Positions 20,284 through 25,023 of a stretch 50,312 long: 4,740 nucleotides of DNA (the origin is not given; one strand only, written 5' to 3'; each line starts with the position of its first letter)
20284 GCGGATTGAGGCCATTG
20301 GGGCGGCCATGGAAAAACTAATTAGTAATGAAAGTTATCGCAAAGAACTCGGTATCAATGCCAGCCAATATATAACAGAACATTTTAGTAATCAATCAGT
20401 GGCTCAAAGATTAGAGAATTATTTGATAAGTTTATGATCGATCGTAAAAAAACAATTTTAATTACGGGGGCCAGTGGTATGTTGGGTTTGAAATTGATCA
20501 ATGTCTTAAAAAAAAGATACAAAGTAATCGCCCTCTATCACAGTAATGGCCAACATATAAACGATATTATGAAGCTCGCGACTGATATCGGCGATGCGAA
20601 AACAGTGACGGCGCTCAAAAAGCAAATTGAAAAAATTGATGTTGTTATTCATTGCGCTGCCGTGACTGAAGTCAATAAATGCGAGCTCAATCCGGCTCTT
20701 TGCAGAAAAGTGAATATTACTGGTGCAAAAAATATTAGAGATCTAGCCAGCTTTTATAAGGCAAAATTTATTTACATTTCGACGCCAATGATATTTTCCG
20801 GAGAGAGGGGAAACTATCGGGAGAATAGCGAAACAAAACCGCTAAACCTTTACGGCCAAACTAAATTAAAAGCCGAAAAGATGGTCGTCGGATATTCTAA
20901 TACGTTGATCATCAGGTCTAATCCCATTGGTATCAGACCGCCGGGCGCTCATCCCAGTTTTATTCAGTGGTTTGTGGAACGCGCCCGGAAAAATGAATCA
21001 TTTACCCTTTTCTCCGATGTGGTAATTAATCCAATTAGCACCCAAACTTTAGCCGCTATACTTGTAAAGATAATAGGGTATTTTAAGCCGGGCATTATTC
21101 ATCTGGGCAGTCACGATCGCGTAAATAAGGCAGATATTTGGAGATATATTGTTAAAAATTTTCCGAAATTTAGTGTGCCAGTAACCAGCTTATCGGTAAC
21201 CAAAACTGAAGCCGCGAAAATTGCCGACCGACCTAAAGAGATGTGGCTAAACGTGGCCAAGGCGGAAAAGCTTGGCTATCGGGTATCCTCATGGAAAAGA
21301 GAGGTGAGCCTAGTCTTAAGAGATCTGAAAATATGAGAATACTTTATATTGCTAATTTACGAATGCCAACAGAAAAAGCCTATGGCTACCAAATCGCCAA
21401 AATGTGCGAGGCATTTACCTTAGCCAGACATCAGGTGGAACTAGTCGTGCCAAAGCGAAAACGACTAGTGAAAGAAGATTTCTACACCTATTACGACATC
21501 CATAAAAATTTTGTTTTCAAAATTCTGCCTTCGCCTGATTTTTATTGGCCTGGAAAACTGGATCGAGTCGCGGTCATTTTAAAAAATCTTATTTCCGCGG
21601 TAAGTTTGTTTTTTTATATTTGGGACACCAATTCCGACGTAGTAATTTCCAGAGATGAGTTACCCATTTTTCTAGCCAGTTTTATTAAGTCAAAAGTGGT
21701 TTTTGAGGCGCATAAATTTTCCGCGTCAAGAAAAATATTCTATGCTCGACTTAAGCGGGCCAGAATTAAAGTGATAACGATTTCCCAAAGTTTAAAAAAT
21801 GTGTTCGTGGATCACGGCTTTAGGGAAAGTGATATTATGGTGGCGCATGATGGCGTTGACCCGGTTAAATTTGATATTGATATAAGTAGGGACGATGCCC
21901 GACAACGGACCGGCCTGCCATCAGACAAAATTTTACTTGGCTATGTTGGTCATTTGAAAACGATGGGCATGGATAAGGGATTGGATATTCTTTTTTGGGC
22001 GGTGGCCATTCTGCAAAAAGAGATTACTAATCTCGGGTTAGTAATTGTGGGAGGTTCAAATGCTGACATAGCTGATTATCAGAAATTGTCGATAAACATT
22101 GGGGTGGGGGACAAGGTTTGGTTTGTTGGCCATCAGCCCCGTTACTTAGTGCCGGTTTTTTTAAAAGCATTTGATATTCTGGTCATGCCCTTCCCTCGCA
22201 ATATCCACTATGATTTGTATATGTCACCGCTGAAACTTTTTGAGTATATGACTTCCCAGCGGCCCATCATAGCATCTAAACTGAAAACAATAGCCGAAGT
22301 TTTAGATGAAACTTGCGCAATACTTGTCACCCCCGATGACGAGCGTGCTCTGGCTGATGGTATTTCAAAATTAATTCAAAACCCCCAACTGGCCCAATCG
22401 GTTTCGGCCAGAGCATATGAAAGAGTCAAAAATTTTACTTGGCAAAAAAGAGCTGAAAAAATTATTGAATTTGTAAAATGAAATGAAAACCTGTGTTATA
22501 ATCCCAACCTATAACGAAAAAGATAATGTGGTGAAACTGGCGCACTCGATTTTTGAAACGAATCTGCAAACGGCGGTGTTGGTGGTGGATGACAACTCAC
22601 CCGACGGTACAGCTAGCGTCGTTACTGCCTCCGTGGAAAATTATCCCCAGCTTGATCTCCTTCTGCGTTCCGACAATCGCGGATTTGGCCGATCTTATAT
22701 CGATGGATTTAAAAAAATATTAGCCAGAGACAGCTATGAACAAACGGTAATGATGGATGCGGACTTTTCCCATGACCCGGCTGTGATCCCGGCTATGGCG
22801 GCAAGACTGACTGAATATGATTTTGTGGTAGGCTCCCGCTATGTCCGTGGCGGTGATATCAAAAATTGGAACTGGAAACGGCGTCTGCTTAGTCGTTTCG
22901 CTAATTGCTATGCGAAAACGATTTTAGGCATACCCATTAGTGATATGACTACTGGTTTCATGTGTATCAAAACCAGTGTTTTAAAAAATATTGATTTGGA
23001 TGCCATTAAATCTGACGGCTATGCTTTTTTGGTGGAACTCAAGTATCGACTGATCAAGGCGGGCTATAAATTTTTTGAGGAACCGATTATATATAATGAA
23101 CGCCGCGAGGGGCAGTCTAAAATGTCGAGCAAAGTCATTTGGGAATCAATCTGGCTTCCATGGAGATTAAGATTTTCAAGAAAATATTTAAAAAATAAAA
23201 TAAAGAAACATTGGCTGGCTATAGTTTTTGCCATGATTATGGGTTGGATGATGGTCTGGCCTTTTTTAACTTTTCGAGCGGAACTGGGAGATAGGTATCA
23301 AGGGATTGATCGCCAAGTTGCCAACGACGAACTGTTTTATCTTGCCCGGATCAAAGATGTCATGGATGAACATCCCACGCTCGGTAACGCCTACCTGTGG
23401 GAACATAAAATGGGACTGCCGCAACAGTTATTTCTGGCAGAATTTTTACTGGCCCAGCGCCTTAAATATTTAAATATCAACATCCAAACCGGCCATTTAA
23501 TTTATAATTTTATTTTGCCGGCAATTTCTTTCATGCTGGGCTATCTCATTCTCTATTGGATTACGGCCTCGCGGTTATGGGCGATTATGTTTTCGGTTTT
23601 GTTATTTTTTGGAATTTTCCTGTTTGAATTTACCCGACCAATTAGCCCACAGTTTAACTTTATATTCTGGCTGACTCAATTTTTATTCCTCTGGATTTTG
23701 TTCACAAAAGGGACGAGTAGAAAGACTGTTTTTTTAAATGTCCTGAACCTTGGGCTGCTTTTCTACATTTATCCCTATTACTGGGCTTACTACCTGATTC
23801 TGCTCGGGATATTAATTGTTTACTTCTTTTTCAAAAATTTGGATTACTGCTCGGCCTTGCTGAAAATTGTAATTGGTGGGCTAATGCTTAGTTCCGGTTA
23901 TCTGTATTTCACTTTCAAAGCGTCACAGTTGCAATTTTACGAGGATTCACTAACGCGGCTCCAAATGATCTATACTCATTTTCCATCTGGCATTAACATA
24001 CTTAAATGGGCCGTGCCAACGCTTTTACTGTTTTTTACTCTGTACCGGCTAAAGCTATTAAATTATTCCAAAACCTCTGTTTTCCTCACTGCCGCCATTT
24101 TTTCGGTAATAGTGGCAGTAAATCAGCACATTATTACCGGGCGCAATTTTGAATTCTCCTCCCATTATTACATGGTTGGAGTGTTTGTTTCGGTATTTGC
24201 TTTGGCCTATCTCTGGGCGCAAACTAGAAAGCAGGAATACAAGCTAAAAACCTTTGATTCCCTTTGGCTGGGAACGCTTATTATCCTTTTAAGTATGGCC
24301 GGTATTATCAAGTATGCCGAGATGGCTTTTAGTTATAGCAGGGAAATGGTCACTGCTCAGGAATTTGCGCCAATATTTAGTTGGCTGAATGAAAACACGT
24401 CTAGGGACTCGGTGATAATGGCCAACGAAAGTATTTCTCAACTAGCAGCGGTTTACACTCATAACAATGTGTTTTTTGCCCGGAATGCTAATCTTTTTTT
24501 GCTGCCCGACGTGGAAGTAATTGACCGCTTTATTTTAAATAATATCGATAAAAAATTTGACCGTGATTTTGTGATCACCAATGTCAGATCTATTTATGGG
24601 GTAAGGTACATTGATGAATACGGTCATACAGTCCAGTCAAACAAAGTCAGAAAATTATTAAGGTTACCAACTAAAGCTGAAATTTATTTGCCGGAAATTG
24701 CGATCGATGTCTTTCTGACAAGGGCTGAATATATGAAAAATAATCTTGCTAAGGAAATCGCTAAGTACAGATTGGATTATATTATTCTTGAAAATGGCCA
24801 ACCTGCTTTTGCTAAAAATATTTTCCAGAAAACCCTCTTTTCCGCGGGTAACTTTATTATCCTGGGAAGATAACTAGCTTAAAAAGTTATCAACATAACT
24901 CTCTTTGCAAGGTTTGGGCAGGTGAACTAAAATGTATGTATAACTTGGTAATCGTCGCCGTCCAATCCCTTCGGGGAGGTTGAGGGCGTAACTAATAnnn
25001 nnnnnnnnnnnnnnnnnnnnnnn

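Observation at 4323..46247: Locus logic points to extracytoplasmic, polyprenyl-monophosphate-sugar-driven glycosylation rather than a Wzx/Wzy or ABC polysaccharide pathway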

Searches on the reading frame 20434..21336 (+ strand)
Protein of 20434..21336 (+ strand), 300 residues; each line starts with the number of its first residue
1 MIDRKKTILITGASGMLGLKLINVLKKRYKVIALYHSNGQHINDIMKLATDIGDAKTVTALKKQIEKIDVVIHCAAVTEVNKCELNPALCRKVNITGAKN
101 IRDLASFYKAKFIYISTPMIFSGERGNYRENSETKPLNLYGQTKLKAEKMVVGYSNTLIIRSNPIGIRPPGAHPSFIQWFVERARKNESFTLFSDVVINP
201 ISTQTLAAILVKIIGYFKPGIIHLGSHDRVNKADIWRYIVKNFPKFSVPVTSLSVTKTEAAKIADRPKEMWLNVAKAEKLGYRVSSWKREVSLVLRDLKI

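Call 4: search_protein_families(library=pfam, proteins=[window:20434-21336:+], max_evalue=0.01)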
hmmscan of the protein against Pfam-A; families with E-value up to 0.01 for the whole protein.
window:20434-21336:+ (300 aa): 10 families
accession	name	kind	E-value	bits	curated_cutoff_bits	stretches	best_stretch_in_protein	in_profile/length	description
PF04321.23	RmlD_sub_bind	-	5.5e-48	163.9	27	1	7-298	2-285/287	RmlD substrate binding domain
PF01370.27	Epimerase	-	4.5e-23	82.3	20.9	1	8-195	1-204/240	NAD dependent epimerase/dehydratase family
PF02719.21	Polysacc_synt_2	-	8.4e-15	55.1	20.2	1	8-157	1-155/293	Polysaccharide biosynthesis protein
PF01073.25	3Beta_HSD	-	3.9e-13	49.5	22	1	9-157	1-162/280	3-beta hydroxysteroid dehydrogenase/isomerase family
PF16363.11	GDP_Man_Dehyd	-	1.8e-12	47.8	27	1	9-157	1-170/332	GDP-mannose 4,6 dehydratase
PF07993.18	NAD_binding_4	-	2.3e-12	47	20.1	1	62-161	83-203/258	Male sterility protein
PF13460.12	NAD_binding_10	-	2.1e-05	24.9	27.2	1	12-151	1-131/184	NAD(P)H-binding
PF01118.30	Semialdhyde_dh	-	6e-05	23.9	26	1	8-78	2-77/121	Semialdehyde dehydrogenase, NAD binding domain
PF05368.20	NmrA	-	0.0062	16.6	27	1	5-75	2-77/298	NmrA-like family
PF00106.31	adh_short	-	0.0075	16.2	26.6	0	6-84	1-95/195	short chain dehydrogenase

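Call 73: search_protein_families(library=ncbifam, proteins=[window:20434-21336:+], max_evalue=1e-10)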
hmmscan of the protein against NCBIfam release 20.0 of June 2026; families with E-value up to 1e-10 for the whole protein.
window:20434-21336:+ (300 aa): 8 families
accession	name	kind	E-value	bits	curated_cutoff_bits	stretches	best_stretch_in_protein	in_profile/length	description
TIGR01214.1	rmlD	equivalog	9.7e-43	146.3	224.05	1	7-296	1-283/285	dTDP-4-dehydrorhamnose reductase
TIGR03589.1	PseB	equivalog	6.2e-18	64.8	407.75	1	5-153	4-148/324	UDP-N-acetylglucosamine 4,6-dehydratase (inverting)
NF007440.0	PRK09987.1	equivalog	5.6e-16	58.7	308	1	8-292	3-287/299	dTDP-4-dehydrorhamnose reductase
TIGR02197.1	heptose_epim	equivalog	9.5e-16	57.8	274.6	1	8-152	1-150/316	ADP-glyceromanno-heptose 6-epimerase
TIGR01179.1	galE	equivalog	4.2e-14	52.1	262.3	1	8-156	2-161/332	UDP-glucose 4-epimerase GalE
NF042423.1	oxyalk_red_Shew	equivalog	3.9e-12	45.9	580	1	4-158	7-163/331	2-alkyl-3-oxoalkanoate reductase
TIGR03466.1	HpnA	hypoth_equivalog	6.8e-11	41.6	367.65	0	7-154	2-155/327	hopanoid-associated sugar epimerase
TIGR01181.1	dTDP_gluc_dehyt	equivalog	7.1e-11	41.8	365.1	1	8-160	2-171/321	dTDP-glucose 4,6-dehydratase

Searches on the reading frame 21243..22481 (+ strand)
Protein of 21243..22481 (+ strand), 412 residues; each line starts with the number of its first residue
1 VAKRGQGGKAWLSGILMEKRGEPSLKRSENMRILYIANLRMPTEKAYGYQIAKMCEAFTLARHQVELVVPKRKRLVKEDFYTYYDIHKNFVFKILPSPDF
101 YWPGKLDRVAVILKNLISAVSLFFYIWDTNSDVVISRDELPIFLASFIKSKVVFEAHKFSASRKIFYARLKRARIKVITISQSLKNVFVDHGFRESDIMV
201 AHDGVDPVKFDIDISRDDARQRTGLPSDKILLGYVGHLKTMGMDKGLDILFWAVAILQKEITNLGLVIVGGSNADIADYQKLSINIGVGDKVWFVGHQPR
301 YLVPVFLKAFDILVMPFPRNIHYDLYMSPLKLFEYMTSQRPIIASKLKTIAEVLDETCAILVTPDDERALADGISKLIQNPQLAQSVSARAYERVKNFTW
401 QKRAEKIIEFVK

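Call 4: search_protein_families(library=pfam, proteins=[window:21243-22481:+], max_evalue=0.01)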
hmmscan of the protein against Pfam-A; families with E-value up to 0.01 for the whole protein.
window:21243-22481:+ (412 aa): 5 families
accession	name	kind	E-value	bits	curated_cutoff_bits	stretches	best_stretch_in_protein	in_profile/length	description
PF00534.26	Glycos_transf_1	-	7e-20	71.7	26.4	1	216-394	2-172/172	Glycosyl transferases group 1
PF13692.12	Glyco_trans_1_4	-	1.1e-19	71.6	27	1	231-380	3-142/142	Glycosyl transferases group 1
PF13524.12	Glyco_trans_1_2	-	8.1e-09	36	25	1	267-408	18-143/144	Glycosyl transferase-like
PF13439.12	Glyco_transf_4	-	1.2e-06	29.1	28.5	1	51-207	8-168/170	Glycosyltransferase Family 4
PF21191.3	CvfB_1st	-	0.0018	18.5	27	0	186-204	14-32/62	CvfB first S1-like domain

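Call 74: search_protein_families(library=ncbifam, proteins=[window:21243-22481:+], max_evalue=1e-20)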
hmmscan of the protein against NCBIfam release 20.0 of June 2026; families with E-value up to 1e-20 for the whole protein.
window:21243-22481:+ (412 aa): 1 family
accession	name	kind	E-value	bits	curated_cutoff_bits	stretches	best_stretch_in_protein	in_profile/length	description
TIGR04063.1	stp3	hypoth_equivalog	1.5e-24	86.6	442.05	1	158-404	143-385/397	TIGR04063 family PEP-CTERM/XrtA system glycosyltransferase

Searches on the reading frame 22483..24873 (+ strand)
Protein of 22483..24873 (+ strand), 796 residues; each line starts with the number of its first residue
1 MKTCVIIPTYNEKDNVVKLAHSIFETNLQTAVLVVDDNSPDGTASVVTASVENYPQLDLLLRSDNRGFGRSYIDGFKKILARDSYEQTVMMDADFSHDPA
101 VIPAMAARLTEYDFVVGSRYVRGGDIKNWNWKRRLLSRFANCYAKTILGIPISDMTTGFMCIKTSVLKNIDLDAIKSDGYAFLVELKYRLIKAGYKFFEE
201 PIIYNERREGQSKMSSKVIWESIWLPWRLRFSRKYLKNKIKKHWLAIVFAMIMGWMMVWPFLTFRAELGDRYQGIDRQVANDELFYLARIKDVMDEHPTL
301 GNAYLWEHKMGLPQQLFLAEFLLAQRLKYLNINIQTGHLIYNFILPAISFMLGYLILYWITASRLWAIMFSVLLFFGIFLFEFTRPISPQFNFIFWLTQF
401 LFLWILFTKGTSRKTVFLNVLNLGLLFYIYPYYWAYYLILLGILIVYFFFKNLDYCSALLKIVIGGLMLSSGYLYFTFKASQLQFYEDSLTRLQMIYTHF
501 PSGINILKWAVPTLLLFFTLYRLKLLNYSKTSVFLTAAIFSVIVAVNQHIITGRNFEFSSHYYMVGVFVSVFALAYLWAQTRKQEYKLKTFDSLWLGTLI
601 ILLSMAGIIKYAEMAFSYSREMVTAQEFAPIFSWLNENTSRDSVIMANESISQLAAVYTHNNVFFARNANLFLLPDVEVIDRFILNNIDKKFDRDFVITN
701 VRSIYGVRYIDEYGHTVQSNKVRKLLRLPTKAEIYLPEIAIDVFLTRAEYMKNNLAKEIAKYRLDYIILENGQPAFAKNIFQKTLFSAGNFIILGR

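Call 4: search_protein_families(library=pfam, proteins=[window:22483-24873:+], max_evalue=0.01)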
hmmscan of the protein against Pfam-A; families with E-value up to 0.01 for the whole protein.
window:22483-24873:+ (796 aa): 2 families
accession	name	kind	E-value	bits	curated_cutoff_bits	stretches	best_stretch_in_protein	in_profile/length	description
PF00535.33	Glycos_transf_2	-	1.5e-23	84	23.3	1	4-169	1-166/168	Glycosyl transferase family 2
PF13641.12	Glyco_tranf_2_3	-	2.9e-06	27.9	27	1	4-186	4-194/230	Glycosyltransferase like family 2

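Call 10: search_protein_families(library=ncbifam, proteins=[window:22483-24873:+], max_evalue=0.01)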
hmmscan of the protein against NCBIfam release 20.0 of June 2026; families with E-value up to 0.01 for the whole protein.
window:22483-24873:+ (796 aa): 12 families
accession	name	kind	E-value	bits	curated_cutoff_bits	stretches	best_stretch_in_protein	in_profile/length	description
TIGR04182.1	glyco_TIGR04182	equivalog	1.6e-14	54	325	1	3-213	2-200/293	S-layer glycoprotein N-glycosyltransferase AglJ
NF047588.1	GlcsyltransPgfSStrep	equivalog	9.3e-10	38.2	500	1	1-161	1-158/308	glycosyltransferase PgfS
NF041391.1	DPhHxTase_Halo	equivalog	1e-09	37.7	375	1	9-213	3-191/213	dolichyl-phosphate hexose transferase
NF007986.1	PRK10714.1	equivalog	5.7e-07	28.9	529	1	2-161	7-163/316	undecaprenyl-phosphate 4-deoxy-4-formamido-L-arabinose transferase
NF045692.1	OglycostaseCruG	equivalog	6.5e-06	25.3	600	1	3-115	43-160/386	2'-O-glycosyltransferase CruG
TIGR03469.1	HpnB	hypoth_equivalog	1.5e-05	24.3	379.25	1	4-122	47-173/386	hopene-associated glycosyltransferase HpnB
TIGR04283.1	glyco_like_mftF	equivalog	3.4e-05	23.5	182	1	5-50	3-49/221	TIGR04283 family arsenosugar biosynthesis glycosyltransferase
NF038302.1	EPS_HpsE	equivalog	7.2e-05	21.9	300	1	3-56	3-60/307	hormogonium polysaccharide biosynthesis glycosyltransferase HpsE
NF007482.0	PRK10073.1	equivalog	0.00034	19.7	423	1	3-77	8-82/334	glycosyltransferase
NF041875.1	EPS_EpsD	equivalog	0.004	16.6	370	1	5-71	3-70/325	exopolysaccharide biosynthesis glycosyltransferase EpsD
NF053846.1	glyco_with_XrtP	equivalog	0.0046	15.7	520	1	6-108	46-157/440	XrtP-associated glycosyltransferase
NF041865.1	EpsU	equivalog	0.005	15.9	700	1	4-174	42-215/394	exopolysaccharide biosynthesis GT2 family glycosyltransferase EpsU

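Call 13: search_solved_structures(query=window:22483-24873:+, max_evalue=1)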
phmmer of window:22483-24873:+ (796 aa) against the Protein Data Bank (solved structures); distinct sequences matched with E-value up to 1: 11.
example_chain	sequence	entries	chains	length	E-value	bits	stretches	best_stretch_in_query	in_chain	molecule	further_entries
5mlz_A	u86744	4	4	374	2.4e-29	105.4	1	1-235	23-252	Dolichol monophosphate mannose synthase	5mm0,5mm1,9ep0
9hwj_A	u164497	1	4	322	2e-06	29.7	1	2-155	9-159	Undecaprenyl-phosphate 4-deoxy-4-formamido-L-arabinose transferase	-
9bhc_C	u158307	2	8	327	4.7e-05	25.1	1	2-118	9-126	Undecaprenyl-phosphate 4-deoxy-4-formamido-L-arabinose transferase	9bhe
8vxh_A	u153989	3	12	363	5.9e-05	24.8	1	2-118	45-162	Undecaprenyl-phosphate 4-deoxy-4-formamido-L-arabinose transferase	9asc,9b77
6yv7_B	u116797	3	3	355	0.0007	21.2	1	3-94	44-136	Glycosyl transferase, family 2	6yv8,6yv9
6yv7_A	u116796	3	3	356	0.0007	21.2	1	3-94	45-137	Glycosyl transferase, family 2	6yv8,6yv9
9omm_A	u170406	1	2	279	0.078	14.5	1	4-102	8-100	Glycosyltransferase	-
9omj_A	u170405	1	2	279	0.078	14.5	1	4-102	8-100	Glycosyltransferase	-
9omh_A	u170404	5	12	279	0.078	14.5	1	4-102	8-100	Glycosyltransferase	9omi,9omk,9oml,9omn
3bcv_A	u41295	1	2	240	0.15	13.5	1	2-76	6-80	Putative glycosyltransferase protein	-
5tze_C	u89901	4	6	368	0.75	11.2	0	1-49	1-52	Glycosyl transferase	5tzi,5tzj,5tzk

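Call 24: find_homologous_proteins(query=window:22483-24873:+, max_evalue=0.001)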
Query window:22483-24873:+ (796 aa): 541 proteins with E <= 0.001 among 8000 candidates; the best 120 are listed.
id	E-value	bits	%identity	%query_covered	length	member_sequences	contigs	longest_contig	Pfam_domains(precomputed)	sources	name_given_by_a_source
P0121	0.0e+0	1794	100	100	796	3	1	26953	PF13641.13,PF00535.33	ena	-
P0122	7.4e-259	879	51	99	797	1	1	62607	PF13641.13,PF00535.33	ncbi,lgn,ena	-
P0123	9.9e-253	859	51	99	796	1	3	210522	PF13641.13,PF00535.33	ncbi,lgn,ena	ncbi:MAG: glycosyltransferase [Patescibacteria group bacterium]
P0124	9.0e-177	608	52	69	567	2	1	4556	-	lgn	-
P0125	5.2e-172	592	52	68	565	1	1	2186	-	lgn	-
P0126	3.1e-171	590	49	70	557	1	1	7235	-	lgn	-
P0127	9.5e-168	578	50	69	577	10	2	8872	-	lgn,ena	-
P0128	3.3e-166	573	50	70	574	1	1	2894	-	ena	-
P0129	7.1e-166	572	49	68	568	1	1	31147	-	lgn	-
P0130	2.8e-165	570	49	70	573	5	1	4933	-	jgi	-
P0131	8.8e-165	568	50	70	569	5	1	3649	-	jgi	-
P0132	2.4e-164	567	49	68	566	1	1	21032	-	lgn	-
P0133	4.1e-163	563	49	70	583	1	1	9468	-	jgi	-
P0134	3.8e-162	560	48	70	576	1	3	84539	-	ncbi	-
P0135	1.1e-161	558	48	70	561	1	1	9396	-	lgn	-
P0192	2.3e-91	326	61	30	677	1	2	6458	PF01943.23,PF13641.13,PF13440.12,PF00535.33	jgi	jgi:dolichol-phosphate mannosyltransferase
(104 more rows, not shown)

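Call 33: find_encoding_contigs(protein=P0123, flank=10000, max_places=2)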
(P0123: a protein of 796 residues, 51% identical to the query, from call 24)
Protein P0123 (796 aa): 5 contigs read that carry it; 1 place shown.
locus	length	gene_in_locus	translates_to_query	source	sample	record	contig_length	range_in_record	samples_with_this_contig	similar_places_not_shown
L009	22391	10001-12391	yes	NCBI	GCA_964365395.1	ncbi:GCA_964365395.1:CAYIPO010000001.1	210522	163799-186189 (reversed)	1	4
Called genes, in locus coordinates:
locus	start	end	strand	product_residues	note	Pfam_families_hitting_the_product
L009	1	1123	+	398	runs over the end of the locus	PF13439:Glyco_transf_4, PF13579:Glyco_trans_4_4, PF20706:GT4-conflict (weak), PF00534:Glycos_transf_1, PF13692:Glyco_trans_1_4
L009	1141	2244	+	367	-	PF13439:Glyco_transf_4 (weak), PF13579:Glyco_trans_4_4 (weak), PF20706:GT4-conflict, PF00534:Glycos_transf_1, PF13692:Glyco_trans_1_4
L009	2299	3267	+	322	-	-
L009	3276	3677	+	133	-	-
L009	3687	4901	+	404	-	PF08239:SH3_3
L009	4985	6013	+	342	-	PF20706:GT4-conflict (faint), PF00534:Glycos_transf_1, PF13692:Glyco_trans_1_4, PF13524:Glyco_trans_1_2 (weak)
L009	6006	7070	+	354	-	PF13579:Glyco_trans_4_4 (faint), PF13439:Glyco_transf_4 (weak), PF00534:Glycos_transf_1, PF13692:Glyco_trans_1_4, PF13524:Glyco_trans_1_2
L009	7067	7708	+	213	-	PF13489:Methyltransf_23, PF05401:NodS (faint), PF07021:MetW, PF08003:Methyltransf_9 (weak), PF13847:Methyltransf_31, PF08241:Methyltransf_11, PF08242:Methyltransf_12, PF13649:Methyltransf_25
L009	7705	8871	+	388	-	PF00534:Glycos_transf_1, PF13692:Glyco_trans_1_4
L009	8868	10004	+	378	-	PF00534:Glycos_transf_1, PF13692:Glyco_trans_1_4, PF13524:Glyco_trans_1_2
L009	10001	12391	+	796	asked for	PF00535:Glycos_transf_2, PF13641:Glyco_tranf_2_3 (weak)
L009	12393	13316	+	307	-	-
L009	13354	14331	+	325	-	PF00535:Glycos_transf_2, PF13641:Glyco_tranf_2_3 (weak)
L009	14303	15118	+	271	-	PF04794:YdjC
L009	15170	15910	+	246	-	PF13489:Methyltransf_23, PF13847:Methyltransf_31, PF08241:Methyltransf_11, PF08242:Methyltransf_12, PF13649:Methyltransf_25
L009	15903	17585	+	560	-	-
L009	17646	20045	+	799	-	PF08757:CotH, PF05048:NosD, PF13229:Beta_helix, PF05048:NosD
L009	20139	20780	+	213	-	PF09359:VTC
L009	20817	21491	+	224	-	PF16316:DUF4956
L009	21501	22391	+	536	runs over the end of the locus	PF00884:Sulfatase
